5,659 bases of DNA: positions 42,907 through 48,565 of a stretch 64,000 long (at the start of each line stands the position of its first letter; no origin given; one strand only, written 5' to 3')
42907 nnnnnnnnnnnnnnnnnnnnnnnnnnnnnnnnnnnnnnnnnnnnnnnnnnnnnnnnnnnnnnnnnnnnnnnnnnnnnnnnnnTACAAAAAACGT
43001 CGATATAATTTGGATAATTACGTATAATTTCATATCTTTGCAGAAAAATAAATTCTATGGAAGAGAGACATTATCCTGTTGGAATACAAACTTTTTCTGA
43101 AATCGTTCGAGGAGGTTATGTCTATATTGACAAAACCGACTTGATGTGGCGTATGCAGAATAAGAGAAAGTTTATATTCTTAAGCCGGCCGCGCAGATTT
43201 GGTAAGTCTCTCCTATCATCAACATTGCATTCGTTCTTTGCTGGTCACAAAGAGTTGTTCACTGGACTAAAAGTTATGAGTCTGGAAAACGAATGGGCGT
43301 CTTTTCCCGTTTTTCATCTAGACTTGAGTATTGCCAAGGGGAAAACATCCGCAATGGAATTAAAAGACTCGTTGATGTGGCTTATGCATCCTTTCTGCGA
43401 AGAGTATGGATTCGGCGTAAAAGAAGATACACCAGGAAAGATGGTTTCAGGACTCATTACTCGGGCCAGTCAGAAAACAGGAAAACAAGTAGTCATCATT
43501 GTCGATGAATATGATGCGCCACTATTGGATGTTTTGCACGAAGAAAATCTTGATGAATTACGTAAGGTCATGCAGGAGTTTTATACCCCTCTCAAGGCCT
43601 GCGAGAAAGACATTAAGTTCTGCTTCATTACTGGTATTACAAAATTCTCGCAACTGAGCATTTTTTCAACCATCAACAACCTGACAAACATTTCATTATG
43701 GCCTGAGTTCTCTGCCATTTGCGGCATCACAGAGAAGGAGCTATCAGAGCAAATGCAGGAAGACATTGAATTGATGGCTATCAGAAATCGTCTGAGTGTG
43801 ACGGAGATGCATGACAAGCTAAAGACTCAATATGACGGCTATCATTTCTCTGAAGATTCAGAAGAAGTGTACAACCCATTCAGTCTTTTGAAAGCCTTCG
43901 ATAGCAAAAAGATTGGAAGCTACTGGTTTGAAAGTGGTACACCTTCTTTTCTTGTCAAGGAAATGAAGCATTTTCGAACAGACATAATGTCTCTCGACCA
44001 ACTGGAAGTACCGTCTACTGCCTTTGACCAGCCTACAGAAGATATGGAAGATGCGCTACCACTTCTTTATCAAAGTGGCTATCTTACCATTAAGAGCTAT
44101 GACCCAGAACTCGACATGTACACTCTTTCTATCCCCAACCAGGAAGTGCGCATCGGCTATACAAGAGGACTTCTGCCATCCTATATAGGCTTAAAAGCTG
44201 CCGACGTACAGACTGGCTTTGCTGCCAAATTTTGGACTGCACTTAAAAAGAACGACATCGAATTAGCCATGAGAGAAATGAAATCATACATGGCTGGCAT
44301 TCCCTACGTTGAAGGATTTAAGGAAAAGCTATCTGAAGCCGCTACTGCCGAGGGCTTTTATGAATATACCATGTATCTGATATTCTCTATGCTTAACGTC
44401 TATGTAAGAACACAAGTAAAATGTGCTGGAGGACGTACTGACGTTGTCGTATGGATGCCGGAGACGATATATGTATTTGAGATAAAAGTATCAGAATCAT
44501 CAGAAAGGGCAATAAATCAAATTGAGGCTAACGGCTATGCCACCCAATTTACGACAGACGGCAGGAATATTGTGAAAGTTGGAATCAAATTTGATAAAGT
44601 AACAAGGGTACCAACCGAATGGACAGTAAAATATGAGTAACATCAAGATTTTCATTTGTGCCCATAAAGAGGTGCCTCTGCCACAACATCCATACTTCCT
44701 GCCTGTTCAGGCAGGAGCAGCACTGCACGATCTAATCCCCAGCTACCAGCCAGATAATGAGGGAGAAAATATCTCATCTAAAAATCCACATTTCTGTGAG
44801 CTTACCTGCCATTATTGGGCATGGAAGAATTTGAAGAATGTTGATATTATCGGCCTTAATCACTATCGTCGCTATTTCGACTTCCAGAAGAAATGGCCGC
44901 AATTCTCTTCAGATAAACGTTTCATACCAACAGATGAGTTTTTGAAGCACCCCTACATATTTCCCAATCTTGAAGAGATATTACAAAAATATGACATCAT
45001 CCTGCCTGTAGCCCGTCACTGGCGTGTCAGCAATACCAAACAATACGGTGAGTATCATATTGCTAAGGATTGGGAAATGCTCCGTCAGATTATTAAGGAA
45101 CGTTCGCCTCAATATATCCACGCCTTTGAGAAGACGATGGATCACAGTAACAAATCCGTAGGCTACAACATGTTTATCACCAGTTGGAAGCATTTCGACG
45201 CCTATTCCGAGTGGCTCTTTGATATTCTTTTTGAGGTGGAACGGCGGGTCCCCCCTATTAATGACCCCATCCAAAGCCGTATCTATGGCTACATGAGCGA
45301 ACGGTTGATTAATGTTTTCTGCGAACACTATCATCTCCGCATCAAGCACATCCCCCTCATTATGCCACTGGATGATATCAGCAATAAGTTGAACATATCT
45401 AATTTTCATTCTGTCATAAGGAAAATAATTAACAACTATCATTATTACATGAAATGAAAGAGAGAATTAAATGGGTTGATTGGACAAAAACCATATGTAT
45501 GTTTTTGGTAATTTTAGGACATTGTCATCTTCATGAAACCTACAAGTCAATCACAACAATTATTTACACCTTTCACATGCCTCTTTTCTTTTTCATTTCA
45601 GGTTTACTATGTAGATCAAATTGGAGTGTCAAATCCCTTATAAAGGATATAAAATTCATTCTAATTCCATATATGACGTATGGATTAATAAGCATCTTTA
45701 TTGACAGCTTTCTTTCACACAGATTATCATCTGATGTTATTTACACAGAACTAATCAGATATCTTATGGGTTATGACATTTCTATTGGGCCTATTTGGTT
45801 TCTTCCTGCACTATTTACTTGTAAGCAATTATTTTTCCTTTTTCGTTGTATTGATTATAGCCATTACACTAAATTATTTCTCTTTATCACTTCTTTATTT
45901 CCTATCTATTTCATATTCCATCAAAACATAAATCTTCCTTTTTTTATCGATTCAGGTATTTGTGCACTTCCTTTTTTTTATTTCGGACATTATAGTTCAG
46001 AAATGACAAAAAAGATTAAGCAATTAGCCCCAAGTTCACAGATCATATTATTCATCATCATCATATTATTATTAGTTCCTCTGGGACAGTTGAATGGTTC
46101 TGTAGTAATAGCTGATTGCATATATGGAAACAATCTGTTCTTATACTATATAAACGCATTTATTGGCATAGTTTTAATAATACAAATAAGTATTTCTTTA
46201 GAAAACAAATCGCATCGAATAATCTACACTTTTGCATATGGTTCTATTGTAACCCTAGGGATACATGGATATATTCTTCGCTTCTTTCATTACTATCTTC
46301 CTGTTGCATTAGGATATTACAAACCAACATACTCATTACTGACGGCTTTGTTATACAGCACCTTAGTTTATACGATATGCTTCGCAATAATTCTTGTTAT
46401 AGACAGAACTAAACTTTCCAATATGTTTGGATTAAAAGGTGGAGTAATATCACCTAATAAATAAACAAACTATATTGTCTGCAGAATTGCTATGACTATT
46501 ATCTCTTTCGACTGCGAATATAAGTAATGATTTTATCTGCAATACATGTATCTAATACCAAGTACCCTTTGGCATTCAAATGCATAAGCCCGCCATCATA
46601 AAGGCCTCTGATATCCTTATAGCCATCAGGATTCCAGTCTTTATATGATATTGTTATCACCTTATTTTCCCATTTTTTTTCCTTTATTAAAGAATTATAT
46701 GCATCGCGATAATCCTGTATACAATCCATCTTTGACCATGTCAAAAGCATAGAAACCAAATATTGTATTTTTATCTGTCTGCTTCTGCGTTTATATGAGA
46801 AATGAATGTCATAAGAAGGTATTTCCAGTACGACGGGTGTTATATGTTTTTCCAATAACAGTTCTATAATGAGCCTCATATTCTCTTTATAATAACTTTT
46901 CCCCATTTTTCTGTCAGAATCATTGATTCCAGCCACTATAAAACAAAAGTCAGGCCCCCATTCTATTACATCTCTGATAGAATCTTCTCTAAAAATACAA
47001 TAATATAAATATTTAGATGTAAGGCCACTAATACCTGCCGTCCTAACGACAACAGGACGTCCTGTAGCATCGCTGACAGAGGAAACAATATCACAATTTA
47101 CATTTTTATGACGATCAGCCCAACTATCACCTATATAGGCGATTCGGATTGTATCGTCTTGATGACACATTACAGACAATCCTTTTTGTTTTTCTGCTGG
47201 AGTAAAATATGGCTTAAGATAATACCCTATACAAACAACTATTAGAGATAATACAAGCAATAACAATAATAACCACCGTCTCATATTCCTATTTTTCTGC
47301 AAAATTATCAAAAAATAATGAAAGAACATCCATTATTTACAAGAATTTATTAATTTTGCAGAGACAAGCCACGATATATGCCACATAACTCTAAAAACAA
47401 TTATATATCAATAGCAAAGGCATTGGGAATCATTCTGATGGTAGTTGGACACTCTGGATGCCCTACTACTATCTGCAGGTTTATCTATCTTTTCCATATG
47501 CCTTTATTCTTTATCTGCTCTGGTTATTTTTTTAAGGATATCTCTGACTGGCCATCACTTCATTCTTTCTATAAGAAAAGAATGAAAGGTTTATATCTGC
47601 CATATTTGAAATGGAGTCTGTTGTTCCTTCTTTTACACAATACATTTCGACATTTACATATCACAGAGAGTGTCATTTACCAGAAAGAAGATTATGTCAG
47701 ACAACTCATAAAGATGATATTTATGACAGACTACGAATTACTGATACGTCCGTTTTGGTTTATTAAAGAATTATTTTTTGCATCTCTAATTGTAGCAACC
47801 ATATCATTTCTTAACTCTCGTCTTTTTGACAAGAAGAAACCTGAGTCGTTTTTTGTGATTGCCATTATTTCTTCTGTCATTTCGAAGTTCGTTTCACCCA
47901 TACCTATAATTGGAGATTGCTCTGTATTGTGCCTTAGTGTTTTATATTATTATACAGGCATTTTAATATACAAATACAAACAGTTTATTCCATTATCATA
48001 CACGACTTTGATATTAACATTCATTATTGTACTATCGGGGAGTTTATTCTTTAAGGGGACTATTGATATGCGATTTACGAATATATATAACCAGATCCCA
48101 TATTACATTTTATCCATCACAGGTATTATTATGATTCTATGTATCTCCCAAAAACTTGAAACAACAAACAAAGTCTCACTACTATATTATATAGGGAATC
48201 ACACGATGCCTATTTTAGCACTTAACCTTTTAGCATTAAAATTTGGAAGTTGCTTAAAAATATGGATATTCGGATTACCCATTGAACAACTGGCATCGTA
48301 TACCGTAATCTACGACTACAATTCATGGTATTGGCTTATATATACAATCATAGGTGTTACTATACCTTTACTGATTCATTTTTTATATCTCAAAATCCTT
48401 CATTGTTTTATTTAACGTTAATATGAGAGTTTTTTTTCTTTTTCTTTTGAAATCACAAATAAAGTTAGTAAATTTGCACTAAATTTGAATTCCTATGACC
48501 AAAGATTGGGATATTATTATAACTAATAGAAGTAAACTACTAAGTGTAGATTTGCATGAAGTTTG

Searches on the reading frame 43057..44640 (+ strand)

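Call 9: search_protein_families(library=pfam, proteins=[window:43057-44640:+], max_evalue=0.001)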
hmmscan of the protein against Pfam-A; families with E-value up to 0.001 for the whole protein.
window:43057-44640:+ (527 aa): 2 families
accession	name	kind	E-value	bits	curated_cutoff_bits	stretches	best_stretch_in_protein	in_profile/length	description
PF09820.16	AAA-ATPase_like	-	5.8e-59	199.7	26.1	1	7-203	1-201/201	Predicted AAA-ATPase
PF08011.17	PDDEXK_9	-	4.7e-16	59.1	25.5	1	431-522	2-105/105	PD-(D/E)XK nuclease superfamily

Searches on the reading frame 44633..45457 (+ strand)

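Call 9: search_protein_families(library=pfam, proteins=[window:44633-45457:+], max_evalue=0.001)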
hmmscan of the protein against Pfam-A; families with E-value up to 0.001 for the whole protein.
window:44633-45457:+ (274 aa): 1 family
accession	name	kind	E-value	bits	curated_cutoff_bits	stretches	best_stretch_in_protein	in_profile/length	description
PF14393.11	DUF4422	-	1.3e-73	248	25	1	5-232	1-218/220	Domain of unknown function (DUF4422)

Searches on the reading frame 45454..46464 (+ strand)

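Call 9: search_protein_families(library=pfam, proteins=[window:45454-46464:+], max_evalue=0.001)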
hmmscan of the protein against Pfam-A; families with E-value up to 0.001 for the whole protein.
window:45454-46464:+ (336 aa): 1 family
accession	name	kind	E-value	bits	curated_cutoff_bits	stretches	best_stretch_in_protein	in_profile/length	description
PF01757.29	Acyl_transf_3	-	6.5e-22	78.4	31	1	5-312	1-324/326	Acyltransferase domain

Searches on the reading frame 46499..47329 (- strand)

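Call 23: search_protein_families(library=pfam, proteins=[window:46499-47329:-], max_evalue=0.0001)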
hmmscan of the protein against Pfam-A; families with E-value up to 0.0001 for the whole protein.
window:46499-47329:- (276 aa): 1 family
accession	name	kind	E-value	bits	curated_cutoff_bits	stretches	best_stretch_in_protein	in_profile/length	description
PF13472.12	Lipase_GDSL_2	-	4.1e-15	57.2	32.9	1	66-256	2-176/178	GDSL-like Lipase/Acylhydrolase family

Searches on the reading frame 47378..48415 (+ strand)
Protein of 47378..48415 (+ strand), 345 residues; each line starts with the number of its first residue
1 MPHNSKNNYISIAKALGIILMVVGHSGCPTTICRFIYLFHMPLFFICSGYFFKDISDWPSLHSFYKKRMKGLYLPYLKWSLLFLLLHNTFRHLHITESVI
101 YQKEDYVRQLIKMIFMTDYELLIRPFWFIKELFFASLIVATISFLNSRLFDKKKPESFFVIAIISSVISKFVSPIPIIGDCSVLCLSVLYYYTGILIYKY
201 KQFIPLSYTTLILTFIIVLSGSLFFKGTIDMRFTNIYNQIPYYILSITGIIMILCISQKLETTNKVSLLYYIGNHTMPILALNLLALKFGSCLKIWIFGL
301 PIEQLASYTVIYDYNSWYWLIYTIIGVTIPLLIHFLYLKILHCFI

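Call 9: search_protein_families(library=pfam, proteins=[window:47378-48415:+], max_evalue=0.001)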
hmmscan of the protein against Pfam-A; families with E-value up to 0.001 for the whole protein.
window:47378-48415:+ (345 aa): 1 family
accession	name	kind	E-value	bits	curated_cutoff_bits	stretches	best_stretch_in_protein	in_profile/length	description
PF01757.29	Acyl_transf_3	-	4.1e-25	89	31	1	7-333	1-324/326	Acyltransferase domain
